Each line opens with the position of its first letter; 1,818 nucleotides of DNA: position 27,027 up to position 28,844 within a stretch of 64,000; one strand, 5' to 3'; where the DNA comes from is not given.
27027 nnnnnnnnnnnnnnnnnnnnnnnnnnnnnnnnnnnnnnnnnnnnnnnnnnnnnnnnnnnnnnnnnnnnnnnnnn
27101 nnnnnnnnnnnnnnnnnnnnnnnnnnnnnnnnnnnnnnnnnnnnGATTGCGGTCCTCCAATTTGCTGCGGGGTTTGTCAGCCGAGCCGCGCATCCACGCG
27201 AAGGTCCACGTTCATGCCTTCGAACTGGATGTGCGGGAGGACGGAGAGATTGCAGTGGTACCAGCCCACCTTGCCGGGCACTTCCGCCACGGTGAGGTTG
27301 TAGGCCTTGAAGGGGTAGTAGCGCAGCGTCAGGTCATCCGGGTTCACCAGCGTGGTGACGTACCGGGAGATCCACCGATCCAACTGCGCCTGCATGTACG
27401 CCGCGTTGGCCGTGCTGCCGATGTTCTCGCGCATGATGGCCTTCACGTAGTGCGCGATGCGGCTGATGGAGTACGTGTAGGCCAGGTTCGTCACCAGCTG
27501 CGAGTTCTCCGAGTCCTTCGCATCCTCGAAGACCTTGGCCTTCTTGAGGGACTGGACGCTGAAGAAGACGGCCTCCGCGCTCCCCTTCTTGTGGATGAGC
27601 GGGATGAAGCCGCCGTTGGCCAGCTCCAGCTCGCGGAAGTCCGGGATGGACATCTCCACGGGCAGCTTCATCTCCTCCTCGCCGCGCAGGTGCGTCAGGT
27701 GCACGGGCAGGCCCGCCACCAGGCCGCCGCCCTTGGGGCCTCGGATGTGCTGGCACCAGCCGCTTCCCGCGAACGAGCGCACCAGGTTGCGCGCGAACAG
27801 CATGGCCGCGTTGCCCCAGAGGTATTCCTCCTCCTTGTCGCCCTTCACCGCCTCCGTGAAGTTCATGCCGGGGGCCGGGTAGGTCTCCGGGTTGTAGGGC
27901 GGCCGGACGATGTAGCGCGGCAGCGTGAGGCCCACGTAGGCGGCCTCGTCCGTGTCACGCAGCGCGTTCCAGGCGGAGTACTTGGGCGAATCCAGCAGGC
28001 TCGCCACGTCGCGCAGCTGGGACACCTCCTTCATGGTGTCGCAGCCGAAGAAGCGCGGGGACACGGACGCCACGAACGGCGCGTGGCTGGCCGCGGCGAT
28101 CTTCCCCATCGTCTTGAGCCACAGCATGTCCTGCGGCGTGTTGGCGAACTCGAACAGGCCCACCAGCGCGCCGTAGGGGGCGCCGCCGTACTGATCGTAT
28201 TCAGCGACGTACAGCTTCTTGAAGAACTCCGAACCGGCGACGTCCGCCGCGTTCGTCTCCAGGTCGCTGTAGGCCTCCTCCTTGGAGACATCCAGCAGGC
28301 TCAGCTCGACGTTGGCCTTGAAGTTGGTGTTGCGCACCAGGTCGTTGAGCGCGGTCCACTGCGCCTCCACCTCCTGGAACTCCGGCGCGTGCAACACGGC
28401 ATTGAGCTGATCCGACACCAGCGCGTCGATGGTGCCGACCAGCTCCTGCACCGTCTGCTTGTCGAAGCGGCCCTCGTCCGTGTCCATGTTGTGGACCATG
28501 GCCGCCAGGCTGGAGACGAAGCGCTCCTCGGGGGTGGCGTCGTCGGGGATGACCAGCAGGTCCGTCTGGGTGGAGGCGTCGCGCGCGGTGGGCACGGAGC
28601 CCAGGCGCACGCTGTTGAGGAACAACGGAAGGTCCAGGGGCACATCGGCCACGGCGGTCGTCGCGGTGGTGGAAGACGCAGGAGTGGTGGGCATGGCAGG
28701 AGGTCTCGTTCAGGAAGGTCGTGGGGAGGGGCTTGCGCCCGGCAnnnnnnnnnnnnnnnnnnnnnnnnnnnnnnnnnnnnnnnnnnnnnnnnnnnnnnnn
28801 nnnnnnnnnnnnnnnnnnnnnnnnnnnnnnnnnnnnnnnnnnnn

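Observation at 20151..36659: T6SS-like cluster with non-canonical gene order and no recognisable ClpV or Hcp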

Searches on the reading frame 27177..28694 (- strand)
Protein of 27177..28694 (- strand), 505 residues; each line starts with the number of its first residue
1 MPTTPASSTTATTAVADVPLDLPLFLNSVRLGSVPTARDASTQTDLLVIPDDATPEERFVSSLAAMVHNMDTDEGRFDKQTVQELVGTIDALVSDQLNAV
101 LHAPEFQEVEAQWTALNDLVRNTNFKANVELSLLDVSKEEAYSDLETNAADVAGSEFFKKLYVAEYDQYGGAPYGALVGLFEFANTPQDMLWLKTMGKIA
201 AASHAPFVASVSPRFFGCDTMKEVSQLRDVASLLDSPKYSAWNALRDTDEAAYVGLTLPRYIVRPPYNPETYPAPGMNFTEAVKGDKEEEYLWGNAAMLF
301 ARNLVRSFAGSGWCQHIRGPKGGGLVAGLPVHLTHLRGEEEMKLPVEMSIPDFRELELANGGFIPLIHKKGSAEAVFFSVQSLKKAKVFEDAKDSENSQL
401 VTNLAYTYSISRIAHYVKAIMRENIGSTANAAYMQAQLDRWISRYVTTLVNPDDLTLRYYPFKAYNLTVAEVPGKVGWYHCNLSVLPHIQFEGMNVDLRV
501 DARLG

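Call 4: search_protein_families(library=pfam, proteins=[window:27177-28694:-], max_evalue=0.01)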
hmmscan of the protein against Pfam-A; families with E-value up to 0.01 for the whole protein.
window:27177-28694:- (505 aa): 2 families
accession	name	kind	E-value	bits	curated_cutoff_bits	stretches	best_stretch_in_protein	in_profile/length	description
PF05943.17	VipB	-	1e-109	366.7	27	1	84-383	2-300/301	EvpB/VC_A0108, tail sheath N-terminal domain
PF18945.5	VipB_2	-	2.5e-34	118.3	27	1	394-504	2-112/112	EvpB/VC_A0108, tail sheath gpW/gp25-like domain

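Call 26: search_solved_structures(query=window:27177-28694:-, max_evalue=0.001)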
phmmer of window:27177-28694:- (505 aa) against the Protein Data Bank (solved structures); distinct sequences matched with E-value up to 0.001: 8.
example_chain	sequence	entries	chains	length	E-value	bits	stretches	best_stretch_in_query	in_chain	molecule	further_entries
3j9o_B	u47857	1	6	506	1.8e-125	422.6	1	58-504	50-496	Intracellular growth locus protein B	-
5mxn_A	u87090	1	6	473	2e-105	356.5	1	76-503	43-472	Type VI secretion protein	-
5ojq_A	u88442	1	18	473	2.1e-105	356.5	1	76-503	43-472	Type VI secretion protein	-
5myu_A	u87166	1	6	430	6.5e-105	354.8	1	79-504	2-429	Type VI secretion system protein ImpC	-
3j9g_B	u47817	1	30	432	6.6e-105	354.8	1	79-504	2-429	VipB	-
5urw_1B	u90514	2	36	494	3.9e-101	342.4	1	71-500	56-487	TssC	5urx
9n4v_A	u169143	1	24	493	1.3e-100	340.7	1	65-503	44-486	DUF877 family protein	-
5n8n_B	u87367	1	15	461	2.6e-98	333.1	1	80-504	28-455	EvpB family type VI secretion protein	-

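Call 67: search_solved_structures(query=window:27177-28694:-, max_evalue=1e-90, show_alignments=2)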
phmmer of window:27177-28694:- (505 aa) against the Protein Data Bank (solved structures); distinct sequences matched with E-value up to 1e-90: 8.
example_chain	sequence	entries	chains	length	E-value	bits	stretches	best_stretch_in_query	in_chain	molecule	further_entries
3j9o_B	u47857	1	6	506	1.8e-125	422.6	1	58-504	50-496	Intracellular growth locus protein B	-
5mxn_A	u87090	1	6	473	2e-105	356.5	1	76-503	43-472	Type VI secretion protein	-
5ojq_A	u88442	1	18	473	2.1e-105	356.5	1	76-503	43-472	Type VI secretion protein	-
5myu_A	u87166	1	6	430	6.5e-105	354.8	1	79-504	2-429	Type VI secretion system protein ImpC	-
3j9g_B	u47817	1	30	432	6.6e-105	354.8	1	79-504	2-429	VipB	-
5urw_1B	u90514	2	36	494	3.9e-101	342.4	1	71-500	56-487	TssC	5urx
9n4v_A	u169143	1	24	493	1.3e-100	340.7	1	65-503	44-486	DUF877 family protein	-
5n8n_B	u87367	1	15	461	2.6e-98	333.1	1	80-504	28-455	EvpB family type VI secretion protein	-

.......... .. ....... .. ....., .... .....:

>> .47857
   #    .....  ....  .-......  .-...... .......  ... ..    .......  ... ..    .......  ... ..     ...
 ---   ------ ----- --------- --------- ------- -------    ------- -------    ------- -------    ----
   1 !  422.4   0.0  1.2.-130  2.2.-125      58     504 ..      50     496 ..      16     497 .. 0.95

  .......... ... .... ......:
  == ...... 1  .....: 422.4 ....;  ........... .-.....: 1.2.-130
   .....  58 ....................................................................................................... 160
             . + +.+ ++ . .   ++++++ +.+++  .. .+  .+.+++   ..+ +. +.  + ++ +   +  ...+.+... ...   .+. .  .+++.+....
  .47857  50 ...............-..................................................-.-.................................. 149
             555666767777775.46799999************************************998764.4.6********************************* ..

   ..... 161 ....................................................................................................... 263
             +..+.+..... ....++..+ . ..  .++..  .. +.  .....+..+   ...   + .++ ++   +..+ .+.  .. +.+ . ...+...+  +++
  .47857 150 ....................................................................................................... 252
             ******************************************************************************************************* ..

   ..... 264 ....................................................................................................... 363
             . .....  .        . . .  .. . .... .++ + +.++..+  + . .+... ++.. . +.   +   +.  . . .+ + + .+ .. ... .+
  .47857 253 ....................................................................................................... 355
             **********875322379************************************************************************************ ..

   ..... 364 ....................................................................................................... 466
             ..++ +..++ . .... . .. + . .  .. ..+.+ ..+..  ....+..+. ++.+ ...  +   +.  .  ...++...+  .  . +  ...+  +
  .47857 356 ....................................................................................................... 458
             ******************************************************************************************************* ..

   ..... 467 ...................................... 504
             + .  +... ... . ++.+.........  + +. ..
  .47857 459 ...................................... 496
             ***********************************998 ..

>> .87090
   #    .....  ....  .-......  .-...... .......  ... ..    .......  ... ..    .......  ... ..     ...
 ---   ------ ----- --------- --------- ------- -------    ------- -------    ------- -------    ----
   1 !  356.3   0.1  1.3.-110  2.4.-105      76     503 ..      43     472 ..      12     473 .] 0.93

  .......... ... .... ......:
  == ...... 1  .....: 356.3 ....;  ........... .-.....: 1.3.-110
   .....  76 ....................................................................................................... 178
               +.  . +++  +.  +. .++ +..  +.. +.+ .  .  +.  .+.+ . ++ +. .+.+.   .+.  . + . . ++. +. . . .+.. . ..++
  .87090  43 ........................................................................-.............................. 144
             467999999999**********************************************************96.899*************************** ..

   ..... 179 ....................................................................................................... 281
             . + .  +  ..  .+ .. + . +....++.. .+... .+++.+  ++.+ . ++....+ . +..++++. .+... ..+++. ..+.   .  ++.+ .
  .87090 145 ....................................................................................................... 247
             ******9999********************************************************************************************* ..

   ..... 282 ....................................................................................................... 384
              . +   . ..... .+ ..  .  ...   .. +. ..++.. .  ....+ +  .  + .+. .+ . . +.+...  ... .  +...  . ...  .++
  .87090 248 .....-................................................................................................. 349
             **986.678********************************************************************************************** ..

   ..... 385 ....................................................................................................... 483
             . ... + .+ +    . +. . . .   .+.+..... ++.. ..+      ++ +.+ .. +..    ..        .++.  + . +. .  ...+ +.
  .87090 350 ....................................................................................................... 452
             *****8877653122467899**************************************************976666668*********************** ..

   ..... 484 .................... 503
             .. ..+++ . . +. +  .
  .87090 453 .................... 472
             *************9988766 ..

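Call 68: search_dna_similar(query=window:27177-28694:-, collection=plasmids, mode=protein, max_rows=30, rows=spread)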
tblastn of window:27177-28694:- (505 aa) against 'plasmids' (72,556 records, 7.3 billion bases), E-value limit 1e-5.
Records with a match: 579; places in all: 700; records where one place covers at least 80% of the query: 576.
Best place of each record, by identity: <60% 579.
By first word of the organism name: Ralstonia 126; Rhizobium 94; Escherichia 75; Campylobacter 38; Cronobacter 21; Leisingera 18; Pantoea 15; Vibrio 15; Burkholderia 14; Enterobacter 13; and 56 more.
By predicted mobility (MOB-suite, as given by PLSDB): non-mobilizable 279; conjugative 164; mobilizable 136.
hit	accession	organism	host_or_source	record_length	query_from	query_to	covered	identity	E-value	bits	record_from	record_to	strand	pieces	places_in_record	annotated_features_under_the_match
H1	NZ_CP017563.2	Paraburkholderia sprentiae WSM5005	Lebeckia ambigua,root nodule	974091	25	504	95%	39.0%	8e-113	374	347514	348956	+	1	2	tssC: type VI secretion system contractile sheath large subunit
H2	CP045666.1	Enterobacteriaceae bacterium Kacie_13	Bacteria culture,Stream water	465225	52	504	90%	38.6%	1e-108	362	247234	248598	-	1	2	tssC: type VI secretion system contractile sheath large subunit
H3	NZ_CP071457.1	Rhizobium lentis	lentil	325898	43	504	91%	37.8%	1e-95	324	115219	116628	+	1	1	tssC: type VI secretion system contractile sheath large subunit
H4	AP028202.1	Paraburkholderia largidicola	Physopelta gutta,midgut,Midgut crypts ...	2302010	81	504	84%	41.1%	7e-105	351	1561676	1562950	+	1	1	tssC_2: type VI secretion system contractile sheath large subunit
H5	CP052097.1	Ralstonia solanacearum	tomato,cell culture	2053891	81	504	84%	41.1%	2e-101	341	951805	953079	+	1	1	none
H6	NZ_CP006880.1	Rhizobium gallicum bv. gallicum R602sp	Phaseolus vulgaris,whole ...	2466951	43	504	91%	37.6%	2e-93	318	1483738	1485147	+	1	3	record has no annotation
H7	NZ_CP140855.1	Rhizobium beringeri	Trifolium pratense,whole organism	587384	43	504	91%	37.4%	7e-94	319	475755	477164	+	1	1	tssC: type VI secretion system contractile sheath large subunit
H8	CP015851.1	Ralstonia solanacearum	Rhizoma kaempferiae,cell culture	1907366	81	504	84%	40.6%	1e-100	338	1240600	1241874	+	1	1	EvpB family type VI secretion protein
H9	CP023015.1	Ralstonia solanacearum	Solanum tuberosum,single cell,Potato ...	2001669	81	504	84%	40.6%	1e-100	338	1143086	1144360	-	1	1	type VI secretion system contractile sheath large subunit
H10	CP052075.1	Ralstonia solanacearum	tomato,cell culture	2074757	81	504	84%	40.6%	1e-100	338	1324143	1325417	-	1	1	none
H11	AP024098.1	Ralstonia solanacearum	-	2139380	81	504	84%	40.6%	1e-100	338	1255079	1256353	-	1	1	hypothetical protein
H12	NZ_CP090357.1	Pantoea ananatis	mixed culture,plant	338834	52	504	90%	37.9%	3e-110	367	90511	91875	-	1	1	tssC: type VI secretion system contractile sheath large subunit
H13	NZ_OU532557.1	Campylobacter coli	Gallus gallus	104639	57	504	89%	38.1%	2e-102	344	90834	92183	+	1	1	tssC: type VI secretion system contractile sheath large subunit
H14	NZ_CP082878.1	Campylobacter coli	-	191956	57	504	89%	38.1%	2e-102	344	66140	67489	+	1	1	tssC: type VI secretion system contractile sheath large subunit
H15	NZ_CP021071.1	Mesorhizobium sp. WSM1497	Biserrula pelecinus L.,cell ...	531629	43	504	91%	36.8%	9e-93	316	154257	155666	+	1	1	tssC: type VI secretion system contractile sheath large subunit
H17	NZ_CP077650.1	Escherichia coli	Homo sapiens,diarrhea from outbreaks of ...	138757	81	504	84%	39.0%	6e-96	325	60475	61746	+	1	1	tssC: type VI secretion system contractile sheath large subunit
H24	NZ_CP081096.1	Leisingera caerulea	-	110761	80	504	84%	36.8%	2e-86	298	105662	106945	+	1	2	tssC: type VI secretion system contractile sheath large subunit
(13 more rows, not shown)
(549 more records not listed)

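Call 69: get_annotated_region(hit=H1, flank=300)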
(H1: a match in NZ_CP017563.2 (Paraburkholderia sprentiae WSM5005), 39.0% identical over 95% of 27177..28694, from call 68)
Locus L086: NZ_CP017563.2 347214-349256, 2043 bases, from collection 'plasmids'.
description: Paraburkholderia sprentiae WSM5005 plasmid pl1WSM5005, complete sequence
organism: Paraburkholderia sprentiae WSM5005 (NCBI taxid 754502)
taxonomy: Bacteria; Pseudomonadota; Betaproteobacteria; Burkholderiales; Burkholderiaceae; Paraburkholderia; Paraburkholderia sprentiae; Paraburkholderia sprentiae WSM5005
host: -; source: Lebeckia ambigua,root nodule; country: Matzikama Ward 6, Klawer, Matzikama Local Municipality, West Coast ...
typing (MOB-suite, as given by PLSDB): non-mobilizable
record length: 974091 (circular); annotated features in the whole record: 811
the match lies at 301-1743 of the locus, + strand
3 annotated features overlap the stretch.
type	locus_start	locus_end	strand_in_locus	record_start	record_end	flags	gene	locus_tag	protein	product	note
CDS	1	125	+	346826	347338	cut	tssB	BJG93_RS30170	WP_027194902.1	type VI secretion system contractile sheath small subunit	GO:0033103 - protein secretion by the type VI secretion system [Evidence IEA]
CDS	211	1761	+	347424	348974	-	tssC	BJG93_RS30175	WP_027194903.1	type VI secretion system contractile sheath large subunit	GO:0033103 - protein secretion by the type VI secretion system [Evidence IEA]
CDS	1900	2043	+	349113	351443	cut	vgrG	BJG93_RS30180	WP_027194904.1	type VI secretion system Vgr family protein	-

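Call 70: get_annotated_region(hit=H3, flank=300)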
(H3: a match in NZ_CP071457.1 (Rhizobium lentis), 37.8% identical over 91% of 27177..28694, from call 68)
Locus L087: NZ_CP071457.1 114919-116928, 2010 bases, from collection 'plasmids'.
description: Rhizobium lentis strain BLR27 plasmid p3, complete sequence
organism: Rhizobium lentis (NCBI taxid 1138194)
taxonomy: Bacteria; Pseudomonadota; Alphaproteobacteria; Hyphomicrobiales; Rhizobiaceae; Rhizobium; Rhizobium lentis
host: -; source: lentil; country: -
typing (MOB-suite, as given by PLSDB): non-mobilizable; replicon rep_cluster_841
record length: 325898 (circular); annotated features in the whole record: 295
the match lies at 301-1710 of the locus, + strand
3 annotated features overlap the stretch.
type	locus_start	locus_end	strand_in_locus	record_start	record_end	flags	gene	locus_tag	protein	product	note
CDS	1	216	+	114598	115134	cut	tssB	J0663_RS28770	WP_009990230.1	type VI secretion system contractile sheath small subunit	GO:0033103 - protein secretion by the type VI secretion system [Evidence IEA]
CDS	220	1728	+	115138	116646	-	tssC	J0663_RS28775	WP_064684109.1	type VI secretion system contractile sheath large subunit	GO:0033103 - protein secretion by the type VI secretion system [Evidence IEA]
CDS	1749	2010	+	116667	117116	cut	tssD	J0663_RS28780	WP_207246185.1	type VI secretion system tube protein TssD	-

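Call 71: get_annotated_region(hit=H5, flank=300)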
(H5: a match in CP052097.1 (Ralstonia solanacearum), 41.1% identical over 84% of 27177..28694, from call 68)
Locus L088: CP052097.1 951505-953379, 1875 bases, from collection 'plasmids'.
description: Ralstonia solanacearum strain FJAT15304.F6 plasmid Plas1, complete sequence
organism: Ralstonia solanacearum (NCBI taxid 305)
taxonomy: Bacteria; Pseudomonadota; Betaproteobacteria; Burkholderiales; Burkholderiaceae; Ralstonia; Ralstonia solanacearum
host: -; source: tomato,cell culture; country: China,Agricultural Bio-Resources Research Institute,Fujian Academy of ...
typing (MOB-suite, as given by PLSDB): mobilizable; relaxase MOBP
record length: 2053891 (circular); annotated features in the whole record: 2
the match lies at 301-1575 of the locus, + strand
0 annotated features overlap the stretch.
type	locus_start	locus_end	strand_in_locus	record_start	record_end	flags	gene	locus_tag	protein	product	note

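Call 72: get_annotated_region(hit=H13, flank=300)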
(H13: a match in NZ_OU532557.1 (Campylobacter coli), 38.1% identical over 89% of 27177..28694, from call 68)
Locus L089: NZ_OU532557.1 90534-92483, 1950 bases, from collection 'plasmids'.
description: Campylobacter coli isolate 2 plasmid 2, complete sequence
organism: Campylobacter coli (NCBI taxid 195)
taxonomy: Bacteria; Campylobacterota; Epsilonproteobacteria; Campylobacterales; Campylobacteraceae; Campylobacter; Campylobacter coli
host: -; source: Gallus gallus; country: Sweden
typing (MOB-suite, as given by PLSDB): non-mobilizable
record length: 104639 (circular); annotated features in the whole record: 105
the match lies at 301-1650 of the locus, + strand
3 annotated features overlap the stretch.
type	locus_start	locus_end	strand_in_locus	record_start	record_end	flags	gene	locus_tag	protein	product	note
CDS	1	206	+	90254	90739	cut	tssB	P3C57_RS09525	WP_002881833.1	type VI secretion system contractile sheath small subunit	GO:0033103 - protein secretion by the type VI secretion system [Evidence IEA]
CDS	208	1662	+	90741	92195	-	tssC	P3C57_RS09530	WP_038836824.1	type VI secretion system contractile sheath large subunit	GO:0033103 - protein secretion by the type VI secretion system [Evidence IEA]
CDS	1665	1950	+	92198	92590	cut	tssE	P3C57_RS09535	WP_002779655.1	type VI secretion system baseplate subunit TssE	GO:0033103 - protein secretion by the type VI secretion system [Evidence IEA]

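Call 73: get_annotated_region(hit=H17, flank=300)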
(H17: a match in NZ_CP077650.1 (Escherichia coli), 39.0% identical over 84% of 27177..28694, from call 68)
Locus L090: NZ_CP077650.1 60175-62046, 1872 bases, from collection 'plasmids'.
description: Escherichia coli strain ST865 plasmid p1_ST865, complete sequence
organism: Escherichia coli (NCBI taxid 562)
taxonomy: Bacteria; Pseudomonadota; Gammaproteobacteria; Enterobacterales; Enterobacteriaceae; Escherichia; Escherichia coli
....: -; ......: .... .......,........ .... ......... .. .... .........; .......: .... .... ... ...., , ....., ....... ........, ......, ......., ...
typing (MOB-suite, as given by PLSDB): conjugative; replicon IncFIA,IncFII; relaxase MOBF; mating-pair formation MPF_F
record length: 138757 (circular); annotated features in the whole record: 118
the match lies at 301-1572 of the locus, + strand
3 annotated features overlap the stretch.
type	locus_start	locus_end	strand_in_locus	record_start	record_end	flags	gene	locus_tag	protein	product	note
CDS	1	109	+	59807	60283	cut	tssB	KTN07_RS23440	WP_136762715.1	type VI secretion system contractile sheath small subunit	GO:0033103 - protein secretion by the type VI secretion system [Evidence IEA]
CDS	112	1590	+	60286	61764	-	tssC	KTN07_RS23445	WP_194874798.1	type VI secretion system contractile sheath large subunit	GO:0033103 - protein secretion by the type VI secretion system [Evidence IEA]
CDS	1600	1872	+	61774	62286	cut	-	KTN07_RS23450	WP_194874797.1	type VI secretion protein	-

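Call 74: get_annotated_region(hit=H24, flank=300)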
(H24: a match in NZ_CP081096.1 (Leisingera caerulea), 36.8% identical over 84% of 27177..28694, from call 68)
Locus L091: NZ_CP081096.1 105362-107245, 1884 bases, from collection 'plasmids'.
description: Leisingera caerulea strain S216 plasmid unnamed6, complete sequence
organism: Leisingera caerulea (NCBI taxid 506591)
taxonomy: Bacteria; Pseudomonadota; Alphaproteobacteria; Rhodobacterales; Roseobacteraceae; Leisingera; Leisingera caerulea
host: -; source: -; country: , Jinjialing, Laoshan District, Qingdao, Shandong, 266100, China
typing (MOB-suite, as given by PLSDB): non-mobilizable; replicon rep_cluster_378
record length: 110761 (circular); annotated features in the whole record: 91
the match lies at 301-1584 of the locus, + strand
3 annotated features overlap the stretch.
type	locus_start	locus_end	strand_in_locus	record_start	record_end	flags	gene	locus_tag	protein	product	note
CDS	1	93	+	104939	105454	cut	tssB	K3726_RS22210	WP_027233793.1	type VI secretion system contractile sheath small subunit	GO:0033103 - protein secretion by the type VI secretion system [Evidence IEA]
CDS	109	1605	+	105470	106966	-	tssC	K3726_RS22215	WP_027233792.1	type VI secretion system contractile sheath large subunit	GO:0033103 - protein secretion by the type VI secretion system [Evidence IEA]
CDS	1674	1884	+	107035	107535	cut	-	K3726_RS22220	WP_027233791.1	type VI secretion system tube protein Hcp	-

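Call 77: search_protein_families(library=ncbifam, proteins=[window:27177-28694:-], max_evalue=0.01)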
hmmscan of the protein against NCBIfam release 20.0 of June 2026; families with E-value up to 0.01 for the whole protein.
window:27177-28694:- (505 aa): 1 family
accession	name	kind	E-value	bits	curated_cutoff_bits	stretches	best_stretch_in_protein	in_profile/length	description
TIGR03355.1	VI_chp_2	equivalog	9.9e-152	506.1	271.5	1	55-504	23-472/473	type VI secretion system contractile sheath large subunit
